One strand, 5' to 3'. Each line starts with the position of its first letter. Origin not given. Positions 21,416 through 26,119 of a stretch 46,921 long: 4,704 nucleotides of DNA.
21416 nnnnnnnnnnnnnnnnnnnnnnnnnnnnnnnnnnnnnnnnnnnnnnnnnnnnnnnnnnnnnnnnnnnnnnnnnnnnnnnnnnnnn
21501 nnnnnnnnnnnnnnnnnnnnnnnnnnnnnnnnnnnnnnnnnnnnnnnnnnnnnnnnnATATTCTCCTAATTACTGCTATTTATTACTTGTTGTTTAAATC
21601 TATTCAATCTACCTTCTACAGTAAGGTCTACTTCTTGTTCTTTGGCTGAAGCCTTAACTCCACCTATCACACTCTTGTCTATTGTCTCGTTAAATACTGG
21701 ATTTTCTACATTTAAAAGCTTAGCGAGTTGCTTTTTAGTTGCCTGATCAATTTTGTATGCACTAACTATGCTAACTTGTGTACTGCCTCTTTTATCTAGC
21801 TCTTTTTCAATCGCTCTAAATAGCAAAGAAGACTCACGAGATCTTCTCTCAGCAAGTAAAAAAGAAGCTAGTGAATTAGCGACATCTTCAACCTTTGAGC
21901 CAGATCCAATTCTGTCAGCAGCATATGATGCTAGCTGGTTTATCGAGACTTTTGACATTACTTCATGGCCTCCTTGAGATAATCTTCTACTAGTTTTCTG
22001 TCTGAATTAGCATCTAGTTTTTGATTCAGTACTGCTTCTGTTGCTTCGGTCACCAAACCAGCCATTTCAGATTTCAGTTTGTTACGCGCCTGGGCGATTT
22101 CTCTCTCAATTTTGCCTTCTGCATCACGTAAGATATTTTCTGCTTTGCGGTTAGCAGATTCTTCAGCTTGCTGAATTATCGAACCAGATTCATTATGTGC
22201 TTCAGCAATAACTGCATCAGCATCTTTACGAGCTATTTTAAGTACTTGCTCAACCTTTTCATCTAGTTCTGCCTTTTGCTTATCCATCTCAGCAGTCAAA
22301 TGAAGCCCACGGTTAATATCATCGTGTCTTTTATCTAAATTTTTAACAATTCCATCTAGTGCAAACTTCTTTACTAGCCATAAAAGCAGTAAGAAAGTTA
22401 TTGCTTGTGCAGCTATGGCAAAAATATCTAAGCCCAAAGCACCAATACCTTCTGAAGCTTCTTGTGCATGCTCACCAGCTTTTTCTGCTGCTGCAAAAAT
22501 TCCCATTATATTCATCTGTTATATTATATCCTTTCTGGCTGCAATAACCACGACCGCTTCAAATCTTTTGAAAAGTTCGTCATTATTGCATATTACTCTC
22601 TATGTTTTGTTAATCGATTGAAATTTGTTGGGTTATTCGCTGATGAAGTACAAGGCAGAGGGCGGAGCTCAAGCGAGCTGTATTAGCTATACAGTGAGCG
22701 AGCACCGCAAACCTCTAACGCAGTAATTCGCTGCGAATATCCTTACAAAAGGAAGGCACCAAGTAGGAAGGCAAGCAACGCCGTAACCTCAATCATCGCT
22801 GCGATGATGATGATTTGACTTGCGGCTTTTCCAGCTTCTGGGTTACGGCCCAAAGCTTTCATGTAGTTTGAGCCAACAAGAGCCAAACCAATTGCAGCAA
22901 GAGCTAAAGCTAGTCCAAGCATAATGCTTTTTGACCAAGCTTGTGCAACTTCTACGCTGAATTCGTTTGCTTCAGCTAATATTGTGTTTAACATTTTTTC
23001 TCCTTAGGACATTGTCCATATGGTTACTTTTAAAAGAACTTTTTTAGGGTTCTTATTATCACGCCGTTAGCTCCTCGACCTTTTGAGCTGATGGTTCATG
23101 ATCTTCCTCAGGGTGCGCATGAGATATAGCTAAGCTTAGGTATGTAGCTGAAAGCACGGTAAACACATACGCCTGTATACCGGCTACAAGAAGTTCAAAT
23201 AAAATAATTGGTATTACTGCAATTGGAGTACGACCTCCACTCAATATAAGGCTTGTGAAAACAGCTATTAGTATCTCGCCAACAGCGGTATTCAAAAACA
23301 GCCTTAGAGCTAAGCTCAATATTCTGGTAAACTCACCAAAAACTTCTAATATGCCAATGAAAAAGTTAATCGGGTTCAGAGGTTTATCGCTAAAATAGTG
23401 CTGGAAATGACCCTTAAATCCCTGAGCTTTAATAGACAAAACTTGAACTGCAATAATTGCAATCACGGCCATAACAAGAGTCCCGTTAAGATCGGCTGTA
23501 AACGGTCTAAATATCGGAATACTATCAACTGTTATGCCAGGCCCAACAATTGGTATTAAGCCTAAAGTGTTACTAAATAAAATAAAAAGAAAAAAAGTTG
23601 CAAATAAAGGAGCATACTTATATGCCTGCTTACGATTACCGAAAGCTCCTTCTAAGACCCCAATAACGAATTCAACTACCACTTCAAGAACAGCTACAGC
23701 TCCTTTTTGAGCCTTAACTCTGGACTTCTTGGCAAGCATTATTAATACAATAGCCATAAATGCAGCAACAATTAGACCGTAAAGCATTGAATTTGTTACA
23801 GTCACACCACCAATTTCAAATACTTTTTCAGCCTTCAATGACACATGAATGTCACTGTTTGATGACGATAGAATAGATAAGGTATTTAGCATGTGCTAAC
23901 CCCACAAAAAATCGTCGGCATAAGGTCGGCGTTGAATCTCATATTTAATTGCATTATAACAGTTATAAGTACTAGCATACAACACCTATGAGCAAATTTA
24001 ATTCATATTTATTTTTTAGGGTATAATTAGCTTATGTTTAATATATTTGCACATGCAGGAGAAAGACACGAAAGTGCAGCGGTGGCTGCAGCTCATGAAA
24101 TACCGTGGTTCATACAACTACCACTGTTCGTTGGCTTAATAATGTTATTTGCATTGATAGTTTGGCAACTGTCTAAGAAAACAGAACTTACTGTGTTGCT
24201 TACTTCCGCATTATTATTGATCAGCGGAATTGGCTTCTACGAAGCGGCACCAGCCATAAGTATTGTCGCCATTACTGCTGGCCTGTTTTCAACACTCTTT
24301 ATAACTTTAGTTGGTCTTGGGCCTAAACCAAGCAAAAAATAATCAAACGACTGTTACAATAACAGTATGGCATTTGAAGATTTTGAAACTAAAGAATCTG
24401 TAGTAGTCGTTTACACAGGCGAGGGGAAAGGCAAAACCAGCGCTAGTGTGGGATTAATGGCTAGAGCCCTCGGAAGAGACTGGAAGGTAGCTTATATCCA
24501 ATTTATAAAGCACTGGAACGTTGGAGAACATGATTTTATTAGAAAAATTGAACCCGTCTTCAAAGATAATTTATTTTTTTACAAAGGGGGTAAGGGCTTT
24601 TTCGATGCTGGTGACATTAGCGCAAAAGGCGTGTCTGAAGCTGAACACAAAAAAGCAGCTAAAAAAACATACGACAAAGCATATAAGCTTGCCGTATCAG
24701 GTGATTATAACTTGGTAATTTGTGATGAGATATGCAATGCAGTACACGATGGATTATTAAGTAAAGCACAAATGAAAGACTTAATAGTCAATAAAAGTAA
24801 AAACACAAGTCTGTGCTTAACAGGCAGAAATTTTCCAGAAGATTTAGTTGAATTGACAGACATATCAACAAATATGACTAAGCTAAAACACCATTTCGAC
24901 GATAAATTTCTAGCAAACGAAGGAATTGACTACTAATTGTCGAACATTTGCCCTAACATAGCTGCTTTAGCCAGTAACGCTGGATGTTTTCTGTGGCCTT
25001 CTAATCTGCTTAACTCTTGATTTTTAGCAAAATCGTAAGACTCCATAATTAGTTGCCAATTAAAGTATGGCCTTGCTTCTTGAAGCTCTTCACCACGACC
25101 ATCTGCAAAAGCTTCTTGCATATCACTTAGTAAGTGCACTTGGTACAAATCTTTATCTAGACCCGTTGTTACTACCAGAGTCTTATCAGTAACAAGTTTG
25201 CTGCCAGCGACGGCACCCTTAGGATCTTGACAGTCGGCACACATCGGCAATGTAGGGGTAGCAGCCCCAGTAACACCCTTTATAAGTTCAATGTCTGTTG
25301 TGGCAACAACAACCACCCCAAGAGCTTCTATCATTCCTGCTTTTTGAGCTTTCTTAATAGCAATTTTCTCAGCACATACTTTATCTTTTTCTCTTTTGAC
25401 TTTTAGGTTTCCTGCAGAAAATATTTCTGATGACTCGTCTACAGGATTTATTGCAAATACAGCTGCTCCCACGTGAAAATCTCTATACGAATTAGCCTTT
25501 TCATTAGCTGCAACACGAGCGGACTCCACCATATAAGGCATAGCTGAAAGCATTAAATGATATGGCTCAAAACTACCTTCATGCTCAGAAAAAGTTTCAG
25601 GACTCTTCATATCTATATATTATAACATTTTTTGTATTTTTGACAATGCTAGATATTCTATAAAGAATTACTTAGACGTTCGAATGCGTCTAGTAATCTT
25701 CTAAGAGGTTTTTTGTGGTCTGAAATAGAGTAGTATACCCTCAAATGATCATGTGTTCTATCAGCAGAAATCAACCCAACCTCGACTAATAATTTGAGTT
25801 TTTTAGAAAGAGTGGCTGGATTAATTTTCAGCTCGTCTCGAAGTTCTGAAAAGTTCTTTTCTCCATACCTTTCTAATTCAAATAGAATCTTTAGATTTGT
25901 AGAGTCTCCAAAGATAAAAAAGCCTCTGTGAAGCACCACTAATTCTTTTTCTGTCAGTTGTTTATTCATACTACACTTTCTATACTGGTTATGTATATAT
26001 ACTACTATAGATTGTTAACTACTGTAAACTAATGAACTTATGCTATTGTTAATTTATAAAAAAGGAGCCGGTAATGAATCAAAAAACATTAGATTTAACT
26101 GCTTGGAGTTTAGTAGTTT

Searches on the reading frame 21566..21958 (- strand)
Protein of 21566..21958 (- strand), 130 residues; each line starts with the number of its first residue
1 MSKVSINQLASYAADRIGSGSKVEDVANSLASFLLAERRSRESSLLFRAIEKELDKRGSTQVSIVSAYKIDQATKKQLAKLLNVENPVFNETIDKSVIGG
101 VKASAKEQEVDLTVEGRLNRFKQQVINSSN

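Call 3: search_protein_families(library=pfam, proteins=[window:21566-21958:-], max_evalue=1)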
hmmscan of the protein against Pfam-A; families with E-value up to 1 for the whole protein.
window:21566-21958:- (130 aa): 2 families
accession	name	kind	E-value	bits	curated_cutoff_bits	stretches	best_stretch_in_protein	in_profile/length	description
PF00213.23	OSCP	-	8.5e-11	42.7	22.3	1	18-124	62-171/172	ATP synthase delta (OSCP) subunit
PF02108.21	FliH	-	0.05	14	24.1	1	23-120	29-127/128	Flagellar assembly protein FliH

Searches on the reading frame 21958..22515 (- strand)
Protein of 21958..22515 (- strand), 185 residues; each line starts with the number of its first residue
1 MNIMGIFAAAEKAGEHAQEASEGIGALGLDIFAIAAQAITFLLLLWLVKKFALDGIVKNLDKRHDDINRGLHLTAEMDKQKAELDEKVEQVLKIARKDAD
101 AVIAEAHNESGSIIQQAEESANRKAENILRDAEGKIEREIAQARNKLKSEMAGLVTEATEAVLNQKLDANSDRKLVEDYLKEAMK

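Call 3: search_protein_families(library=pfam, proteins=[window:21958-22515:-], max_evalue=1)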
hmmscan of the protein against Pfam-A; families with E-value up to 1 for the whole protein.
window:21958-22515:- (185 aa): 13 families
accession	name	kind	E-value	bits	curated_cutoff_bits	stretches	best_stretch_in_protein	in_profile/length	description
PF00430.23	ATP-synt_B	-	1.9e-17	64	28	1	34-163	2-131/132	ATP synthase B/B' CF(0)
PF06188.17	HrpE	-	0.00031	21.1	23.5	1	87-181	31-125/191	HrpE/YscL/FliH and V-type ATPase subunit E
PF02108.21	FliH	-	0.0049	17.2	24.1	1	129-183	7-59/128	Flagellar assembly protein FliH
PF05405.19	Mt_ATP-synt_B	-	0.013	15.6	21.7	1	38-165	20-144/163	Mitochondrial ATP synthase B chain precursor (ATP-synt_B)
PF03763.18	Remorin_C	-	0.019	15.2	29.7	2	74-122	48-96/107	Remorin, C-terminal region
PF24072.1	T7_gp14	-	0.059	13.7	27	1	75-165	43-135/187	T7 virus internal virion protein gp14 family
PF07765.17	KIP1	-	0.075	13.6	33.9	1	77-108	16-47/74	KIP1-like protein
PF05103.18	DivIVA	-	0.13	12.6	28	1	73-145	40-121/131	DivIVA protein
PF05929.16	Phage_GPO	-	0.18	11.8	33.6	1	71-170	163-247/268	Phage capsid scaffolding protein (GPO) serine peptidase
PF00012.26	HSP70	-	0.32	9.6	20.6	1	61-162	485-586/599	Hsp70 protein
PF20149.4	DUF6532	-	0.41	11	24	1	111-182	22-96/194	Domain of unknown function (DUF6532)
PF16999.10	V-ATPase_G_2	-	0.6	11.2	28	1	70-163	3-91/104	Vacuolar (H+)-ATPase G subunit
PF18451.7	CdiA_C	-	0.99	10.1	26.6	1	110-154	22-69/81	Contact-dependent growth inhibition CdiA C-terminal domain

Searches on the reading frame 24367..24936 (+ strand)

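Call 92: search_protein_families(library=pfam, proteins=[window:24367-24936:+], max_evalue=0.001)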
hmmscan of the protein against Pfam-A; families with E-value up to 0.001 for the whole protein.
window:24367-24936:+ (189 aa): 1 family
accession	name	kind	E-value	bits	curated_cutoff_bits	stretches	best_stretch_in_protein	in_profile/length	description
PF02572.21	CobA_CobO_BtuR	-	1.6e-47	162.3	25.7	1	11-189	3-172/172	ATP:corrinoid adenosyltransferase BtuR/CobO/CobP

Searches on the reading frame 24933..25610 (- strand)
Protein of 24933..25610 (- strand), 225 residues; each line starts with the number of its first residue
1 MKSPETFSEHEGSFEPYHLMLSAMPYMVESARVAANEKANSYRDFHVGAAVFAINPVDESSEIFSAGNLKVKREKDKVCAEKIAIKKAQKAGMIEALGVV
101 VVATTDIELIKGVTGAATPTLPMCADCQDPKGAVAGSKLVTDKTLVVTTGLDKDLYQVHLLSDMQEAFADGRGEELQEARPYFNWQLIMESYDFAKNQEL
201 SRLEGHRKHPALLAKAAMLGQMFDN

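Call 92: search_protein_families(library=pfam, proteins=[window:24933-25610:-], max_evalue=0.001)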
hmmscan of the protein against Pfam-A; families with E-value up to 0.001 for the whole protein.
window:24933-25610:- (225 aa): 1 family
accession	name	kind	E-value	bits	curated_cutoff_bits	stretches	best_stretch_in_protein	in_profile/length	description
PF00383.29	dCMP_cyt_deam_1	-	0.00013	22.2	25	1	27-104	7-79/102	Cytidine and deoxycytidylate deaminase zinc-binding region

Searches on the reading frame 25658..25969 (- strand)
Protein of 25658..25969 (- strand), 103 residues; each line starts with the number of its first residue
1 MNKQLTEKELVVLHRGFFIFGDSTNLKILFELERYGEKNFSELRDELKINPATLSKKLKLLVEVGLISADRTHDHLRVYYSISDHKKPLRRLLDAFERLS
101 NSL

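Call 92: search_protein_families(library=pfam, proteins=[window:25658-25969:-], max_evalue=0.001)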
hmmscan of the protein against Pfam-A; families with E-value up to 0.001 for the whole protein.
window:25658-25969:- (103 aa): 7 families
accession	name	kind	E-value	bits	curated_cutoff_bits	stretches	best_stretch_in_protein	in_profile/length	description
PF01022.26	HTH_5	-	1.4e-09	38.1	22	1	22-68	1-46/47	Bacterial regulatory protein, arsR family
PF01638.23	HxlR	-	2.7e-07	30.8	20.8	1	25-98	7-81/91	HxlR-like helix-turn-helix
PF12840.13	HTH_20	-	2.8e-07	30.8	27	1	21-67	2-48/51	Helix-turn-helix domain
PF01047.28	MarR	-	2.9e-06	27.5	24.6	1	24-68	4-48/59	MarR family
PF13412.12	HTH_24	-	3.2e-05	23.8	21.9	1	22-67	2-47/48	Winged helix-turn-helix DNA-binding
PF12802.13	MarR_2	-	3.6e-05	24.3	27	1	28-68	10-51/61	MarR family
PF13601.12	HTH_34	-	0.00039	21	27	1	26-74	3-51/80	Winged helix DNA-binding domain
